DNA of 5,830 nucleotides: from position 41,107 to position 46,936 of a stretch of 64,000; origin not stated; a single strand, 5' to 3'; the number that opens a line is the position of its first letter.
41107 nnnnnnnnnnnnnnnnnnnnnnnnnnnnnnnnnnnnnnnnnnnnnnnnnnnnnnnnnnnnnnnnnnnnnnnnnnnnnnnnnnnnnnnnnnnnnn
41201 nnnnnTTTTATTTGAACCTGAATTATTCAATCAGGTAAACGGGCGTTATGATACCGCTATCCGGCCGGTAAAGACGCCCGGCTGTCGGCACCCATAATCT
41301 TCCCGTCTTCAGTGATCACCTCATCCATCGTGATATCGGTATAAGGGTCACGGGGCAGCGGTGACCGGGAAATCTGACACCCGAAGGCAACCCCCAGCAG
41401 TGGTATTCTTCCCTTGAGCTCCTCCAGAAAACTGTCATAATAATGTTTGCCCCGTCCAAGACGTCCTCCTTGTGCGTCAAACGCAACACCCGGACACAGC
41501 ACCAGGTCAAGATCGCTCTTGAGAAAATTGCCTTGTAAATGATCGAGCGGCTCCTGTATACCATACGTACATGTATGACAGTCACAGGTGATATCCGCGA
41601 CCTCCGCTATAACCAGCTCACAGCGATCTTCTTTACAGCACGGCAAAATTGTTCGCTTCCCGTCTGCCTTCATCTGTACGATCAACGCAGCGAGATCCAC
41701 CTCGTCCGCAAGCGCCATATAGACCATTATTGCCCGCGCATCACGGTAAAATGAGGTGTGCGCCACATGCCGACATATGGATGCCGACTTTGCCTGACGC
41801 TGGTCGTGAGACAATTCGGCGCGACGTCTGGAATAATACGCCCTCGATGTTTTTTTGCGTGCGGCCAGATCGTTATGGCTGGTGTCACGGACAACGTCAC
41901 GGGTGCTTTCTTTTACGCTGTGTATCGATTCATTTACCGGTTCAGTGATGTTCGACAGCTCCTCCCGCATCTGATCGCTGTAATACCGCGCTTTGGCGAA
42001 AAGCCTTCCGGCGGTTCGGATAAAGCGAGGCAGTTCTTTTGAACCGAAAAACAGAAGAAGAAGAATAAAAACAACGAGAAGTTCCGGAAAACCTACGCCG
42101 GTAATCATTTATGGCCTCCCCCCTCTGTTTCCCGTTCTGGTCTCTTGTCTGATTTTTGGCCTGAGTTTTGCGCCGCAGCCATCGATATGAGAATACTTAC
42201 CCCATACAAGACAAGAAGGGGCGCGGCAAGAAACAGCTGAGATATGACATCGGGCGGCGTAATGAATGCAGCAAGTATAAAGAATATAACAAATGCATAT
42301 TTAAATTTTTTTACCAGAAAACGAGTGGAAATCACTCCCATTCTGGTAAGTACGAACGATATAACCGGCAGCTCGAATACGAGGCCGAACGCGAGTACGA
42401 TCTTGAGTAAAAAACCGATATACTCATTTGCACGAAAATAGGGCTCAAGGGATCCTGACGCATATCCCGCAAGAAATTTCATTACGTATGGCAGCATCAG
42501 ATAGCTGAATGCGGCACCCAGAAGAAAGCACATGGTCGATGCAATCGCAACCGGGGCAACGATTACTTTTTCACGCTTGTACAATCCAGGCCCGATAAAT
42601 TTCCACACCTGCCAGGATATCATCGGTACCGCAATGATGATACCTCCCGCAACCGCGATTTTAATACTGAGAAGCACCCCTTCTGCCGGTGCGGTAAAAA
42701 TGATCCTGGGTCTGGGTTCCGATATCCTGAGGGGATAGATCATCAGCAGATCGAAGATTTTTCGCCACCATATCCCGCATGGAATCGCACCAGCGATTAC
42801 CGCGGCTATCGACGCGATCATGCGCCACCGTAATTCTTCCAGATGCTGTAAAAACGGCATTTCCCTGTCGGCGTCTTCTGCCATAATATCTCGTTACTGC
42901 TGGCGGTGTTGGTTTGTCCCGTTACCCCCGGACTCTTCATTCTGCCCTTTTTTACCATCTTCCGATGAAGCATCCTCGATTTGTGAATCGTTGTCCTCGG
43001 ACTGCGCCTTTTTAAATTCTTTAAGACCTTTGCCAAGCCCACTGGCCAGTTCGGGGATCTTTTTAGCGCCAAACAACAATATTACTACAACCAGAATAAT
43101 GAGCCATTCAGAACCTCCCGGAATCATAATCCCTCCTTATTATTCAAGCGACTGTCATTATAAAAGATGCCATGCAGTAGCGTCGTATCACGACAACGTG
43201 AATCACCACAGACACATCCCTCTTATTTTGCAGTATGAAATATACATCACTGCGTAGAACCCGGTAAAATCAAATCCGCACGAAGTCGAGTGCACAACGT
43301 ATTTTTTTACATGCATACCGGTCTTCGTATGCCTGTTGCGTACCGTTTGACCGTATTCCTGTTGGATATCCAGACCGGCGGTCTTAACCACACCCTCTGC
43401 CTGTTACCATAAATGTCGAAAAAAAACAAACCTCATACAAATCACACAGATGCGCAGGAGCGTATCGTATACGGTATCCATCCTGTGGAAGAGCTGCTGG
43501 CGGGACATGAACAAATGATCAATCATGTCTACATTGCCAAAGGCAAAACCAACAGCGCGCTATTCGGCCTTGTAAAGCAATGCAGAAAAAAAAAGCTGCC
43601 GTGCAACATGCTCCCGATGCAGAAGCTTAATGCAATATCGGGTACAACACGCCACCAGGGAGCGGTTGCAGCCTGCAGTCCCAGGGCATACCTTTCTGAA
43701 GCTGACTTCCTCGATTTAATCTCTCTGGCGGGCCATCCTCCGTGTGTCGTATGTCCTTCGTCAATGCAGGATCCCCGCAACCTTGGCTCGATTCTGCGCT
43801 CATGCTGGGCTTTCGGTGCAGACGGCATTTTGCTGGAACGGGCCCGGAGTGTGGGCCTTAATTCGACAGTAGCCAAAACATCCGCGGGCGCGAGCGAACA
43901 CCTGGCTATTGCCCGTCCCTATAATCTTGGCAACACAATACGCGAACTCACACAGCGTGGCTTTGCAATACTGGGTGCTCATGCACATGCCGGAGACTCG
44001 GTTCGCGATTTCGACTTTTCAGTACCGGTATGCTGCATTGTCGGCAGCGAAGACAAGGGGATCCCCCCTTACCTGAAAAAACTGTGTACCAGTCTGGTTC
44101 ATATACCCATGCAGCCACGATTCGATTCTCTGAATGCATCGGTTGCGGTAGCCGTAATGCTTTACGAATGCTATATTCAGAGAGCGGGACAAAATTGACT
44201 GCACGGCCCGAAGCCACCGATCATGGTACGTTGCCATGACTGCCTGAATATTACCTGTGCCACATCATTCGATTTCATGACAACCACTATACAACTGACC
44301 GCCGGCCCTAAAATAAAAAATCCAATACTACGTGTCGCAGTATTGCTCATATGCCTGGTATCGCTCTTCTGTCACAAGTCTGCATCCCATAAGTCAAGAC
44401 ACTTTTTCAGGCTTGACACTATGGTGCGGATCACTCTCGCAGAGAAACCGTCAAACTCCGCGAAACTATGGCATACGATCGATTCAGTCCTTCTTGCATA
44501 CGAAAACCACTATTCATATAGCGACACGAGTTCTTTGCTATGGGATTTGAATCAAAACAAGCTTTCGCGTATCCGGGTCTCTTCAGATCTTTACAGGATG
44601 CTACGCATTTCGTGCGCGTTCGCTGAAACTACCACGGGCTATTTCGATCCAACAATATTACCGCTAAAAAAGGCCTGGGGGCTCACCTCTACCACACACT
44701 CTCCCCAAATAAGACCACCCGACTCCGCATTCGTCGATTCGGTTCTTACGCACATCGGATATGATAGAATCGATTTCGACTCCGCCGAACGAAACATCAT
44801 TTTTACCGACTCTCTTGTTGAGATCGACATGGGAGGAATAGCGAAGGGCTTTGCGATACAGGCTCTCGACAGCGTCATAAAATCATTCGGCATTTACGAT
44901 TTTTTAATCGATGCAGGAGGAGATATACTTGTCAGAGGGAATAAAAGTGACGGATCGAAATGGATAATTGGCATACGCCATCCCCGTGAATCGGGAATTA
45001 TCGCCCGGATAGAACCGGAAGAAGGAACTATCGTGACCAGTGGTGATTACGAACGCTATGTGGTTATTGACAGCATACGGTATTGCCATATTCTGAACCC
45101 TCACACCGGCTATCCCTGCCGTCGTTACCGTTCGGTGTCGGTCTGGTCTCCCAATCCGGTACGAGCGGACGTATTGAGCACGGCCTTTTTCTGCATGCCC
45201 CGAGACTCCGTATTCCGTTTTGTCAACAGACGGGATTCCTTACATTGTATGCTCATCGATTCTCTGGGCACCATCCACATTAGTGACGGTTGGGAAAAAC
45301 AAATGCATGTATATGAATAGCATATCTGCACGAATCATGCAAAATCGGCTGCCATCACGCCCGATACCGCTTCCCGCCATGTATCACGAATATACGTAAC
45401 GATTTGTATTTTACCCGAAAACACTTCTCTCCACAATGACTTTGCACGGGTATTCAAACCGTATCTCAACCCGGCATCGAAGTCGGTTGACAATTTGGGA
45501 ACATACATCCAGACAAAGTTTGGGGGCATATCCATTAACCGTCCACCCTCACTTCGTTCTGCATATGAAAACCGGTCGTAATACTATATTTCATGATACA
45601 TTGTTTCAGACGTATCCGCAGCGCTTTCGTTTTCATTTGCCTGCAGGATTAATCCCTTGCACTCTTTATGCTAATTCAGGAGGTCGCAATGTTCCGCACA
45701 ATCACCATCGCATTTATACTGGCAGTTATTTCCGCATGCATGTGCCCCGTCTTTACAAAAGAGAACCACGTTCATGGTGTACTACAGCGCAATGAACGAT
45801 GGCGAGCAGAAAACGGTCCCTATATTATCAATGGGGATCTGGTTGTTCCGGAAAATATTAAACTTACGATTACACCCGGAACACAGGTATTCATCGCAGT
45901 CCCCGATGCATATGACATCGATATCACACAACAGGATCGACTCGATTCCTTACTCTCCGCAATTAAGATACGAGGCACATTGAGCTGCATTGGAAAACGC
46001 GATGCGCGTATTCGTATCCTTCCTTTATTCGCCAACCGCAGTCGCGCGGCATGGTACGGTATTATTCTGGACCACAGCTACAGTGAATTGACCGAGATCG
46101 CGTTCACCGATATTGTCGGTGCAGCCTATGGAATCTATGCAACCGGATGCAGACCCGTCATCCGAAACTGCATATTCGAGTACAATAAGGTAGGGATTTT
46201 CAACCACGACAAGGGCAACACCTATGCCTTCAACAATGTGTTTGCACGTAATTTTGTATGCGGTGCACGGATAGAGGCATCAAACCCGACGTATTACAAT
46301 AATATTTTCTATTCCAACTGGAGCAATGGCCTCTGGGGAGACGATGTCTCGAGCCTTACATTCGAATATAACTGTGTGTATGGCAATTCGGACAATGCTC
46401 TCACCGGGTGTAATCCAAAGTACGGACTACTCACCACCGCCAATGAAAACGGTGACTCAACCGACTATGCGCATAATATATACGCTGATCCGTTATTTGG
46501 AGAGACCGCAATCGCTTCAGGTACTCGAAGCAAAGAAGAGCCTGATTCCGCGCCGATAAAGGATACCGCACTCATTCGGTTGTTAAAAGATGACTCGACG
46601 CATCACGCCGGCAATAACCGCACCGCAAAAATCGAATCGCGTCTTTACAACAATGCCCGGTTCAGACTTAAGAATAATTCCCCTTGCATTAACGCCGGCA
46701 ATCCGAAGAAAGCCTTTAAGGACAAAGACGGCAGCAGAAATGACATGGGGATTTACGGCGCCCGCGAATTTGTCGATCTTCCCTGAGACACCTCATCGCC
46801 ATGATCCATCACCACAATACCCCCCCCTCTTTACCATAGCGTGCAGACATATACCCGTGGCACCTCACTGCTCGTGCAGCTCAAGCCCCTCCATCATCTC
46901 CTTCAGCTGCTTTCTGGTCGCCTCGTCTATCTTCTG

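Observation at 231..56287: Dispersed family of ~160-nt imperfect-palindrome intergenic elements, all in one orientation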

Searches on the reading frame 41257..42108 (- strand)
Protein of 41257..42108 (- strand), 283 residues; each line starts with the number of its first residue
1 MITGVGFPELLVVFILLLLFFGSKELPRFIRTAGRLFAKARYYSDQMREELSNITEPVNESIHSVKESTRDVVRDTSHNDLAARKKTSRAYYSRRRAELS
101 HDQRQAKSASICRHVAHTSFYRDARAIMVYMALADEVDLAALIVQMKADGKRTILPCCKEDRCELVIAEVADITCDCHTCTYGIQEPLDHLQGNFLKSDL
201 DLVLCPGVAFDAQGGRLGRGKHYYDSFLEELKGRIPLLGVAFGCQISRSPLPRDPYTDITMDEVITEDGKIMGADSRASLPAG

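Call 17: search_protein_families(library=ncbifam, proteins=[window:41257-42108:-])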
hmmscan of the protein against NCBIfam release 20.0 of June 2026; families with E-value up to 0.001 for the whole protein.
window:41257-42108:- (283 aa): 9 families
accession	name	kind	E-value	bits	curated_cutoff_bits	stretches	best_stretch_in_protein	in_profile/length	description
TIGR02727.1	MTHFS_bact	equivalog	1.5e-39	135.8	84.9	1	85-267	1-182/182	5-formyltetrahydrofolate cyclo-ligase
NF007661.0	PRK10333.1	equivalog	8.1e-14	51.8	343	1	83-267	10-192/198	5-formyltetrahydrofolate cyclo-ligase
TIGR01410.1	tatB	equivalog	2.5e-10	40.7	56.5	1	4-56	2-54/80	Sec-independent protein translocase protein TatB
NF011429.0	PRK14857.1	equivalog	2.6e-08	34.2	77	1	2-86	3-87/91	TatA/E family twin arginine-targeting protein translocase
NF002377.0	PRK01371.1-4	equivalog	4.6e-08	33.5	96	1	4-91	3-90/119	sec-independent translocase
NF002376.0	PRK01371.1-3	equivalog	3.8e-06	27.3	181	1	1-53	1-53/179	Sec-independent protein translocase protein TatB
NF011430.0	PRK14861.1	subfamily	2e-05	24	62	1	1-37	1-37/61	twin arginine translocase protein A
NF047941.1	TatB_Rickett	equivalog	0.00011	22.3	75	0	4-53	3-52/84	Sec-independent protein translocase subunit TatB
TIGR01411.1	tatAE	subfamily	0.00083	18.9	53.9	0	4-35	1-32/47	twin-arginine translocase TatA/TatE family subunit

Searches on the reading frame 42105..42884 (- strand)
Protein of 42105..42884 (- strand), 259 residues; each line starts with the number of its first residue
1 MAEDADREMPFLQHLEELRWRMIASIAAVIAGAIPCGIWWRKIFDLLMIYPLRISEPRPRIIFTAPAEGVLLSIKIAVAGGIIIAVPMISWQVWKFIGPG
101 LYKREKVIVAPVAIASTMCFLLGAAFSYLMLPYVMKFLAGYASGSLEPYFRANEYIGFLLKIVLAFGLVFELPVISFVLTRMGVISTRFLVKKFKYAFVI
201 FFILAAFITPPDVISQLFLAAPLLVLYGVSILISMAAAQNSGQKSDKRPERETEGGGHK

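Call 42: search_protein_families(library=pfam, proteins=[window:42105-42884:-], max_evalue=0.00001)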
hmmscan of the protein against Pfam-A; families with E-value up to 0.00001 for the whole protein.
window:42105-42884:- (259 aa): 1 family
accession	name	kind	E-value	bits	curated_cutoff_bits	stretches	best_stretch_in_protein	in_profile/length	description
PF00902.23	TatC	-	3e-63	213.8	25.1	1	13-222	1-208/208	Sec-independent protein translocase protein (TatC)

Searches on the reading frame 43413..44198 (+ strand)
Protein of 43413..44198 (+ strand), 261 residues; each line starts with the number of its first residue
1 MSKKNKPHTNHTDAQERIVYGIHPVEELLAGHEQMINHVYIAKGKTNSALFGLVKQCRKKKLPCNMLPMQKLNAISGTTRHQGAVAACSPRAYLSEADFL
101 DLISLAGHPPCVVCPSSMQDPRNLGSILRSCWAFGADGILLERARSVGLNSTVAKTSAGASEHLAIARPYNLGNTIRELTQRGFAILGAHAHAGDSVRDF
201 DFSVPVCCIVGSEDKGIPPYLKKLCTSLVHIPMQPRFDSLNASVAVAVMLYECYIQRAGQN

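Call 42: search_protein_families(library=pfam, proteins=[window:43413-44198:+], max_evalue=0.00001)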
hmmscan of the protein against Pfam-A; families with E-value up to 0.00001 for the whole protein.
window:43413-44198:+ (261 aa): 2 families
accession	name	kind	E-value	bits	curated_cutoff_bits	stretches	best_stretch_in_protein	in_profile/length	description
PF00588.24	SpoU_methylase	-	1.4e-36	126.2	29.7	1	113-251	4-142/142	SpoU rRNA Methylase family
PF08032.17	SpoU_sub_bind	-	7.3e-17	61.9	22.8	1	18-93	1-75/76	RNA 2'-O ribose methyltransferase substrate binding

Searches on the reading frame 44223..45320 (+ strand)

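Call 42: search_protein_families(library=pfam, proteins=[window:44223-45320:+], max_evalue=0.00001)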
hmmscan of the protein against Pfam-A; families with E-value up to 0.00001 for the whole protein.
window:44223-45320:+ (365 aa): 1 family
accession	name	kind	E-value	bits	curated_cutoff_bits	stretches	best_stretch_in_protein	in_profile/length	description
PF02424.20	ApbE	-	4.9e-68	230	25.6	1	64-343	1-265/266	ApbE family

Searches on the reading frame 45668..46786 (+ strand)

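Call 42: search_protein_families(library=pfam, proteins=[window:45668-46786:+], max_evalue=0.00001)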
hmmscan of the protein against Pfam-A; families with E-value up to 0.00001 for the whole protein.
window:45668-46786:+ (372 aa): 1 family
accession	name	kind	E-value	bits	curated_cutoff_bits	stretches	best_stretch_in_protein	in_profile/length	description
PF13229.12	Beta_helix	-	6.5e-13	49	25.9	1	128-245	22-142/158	Right handed beta helix region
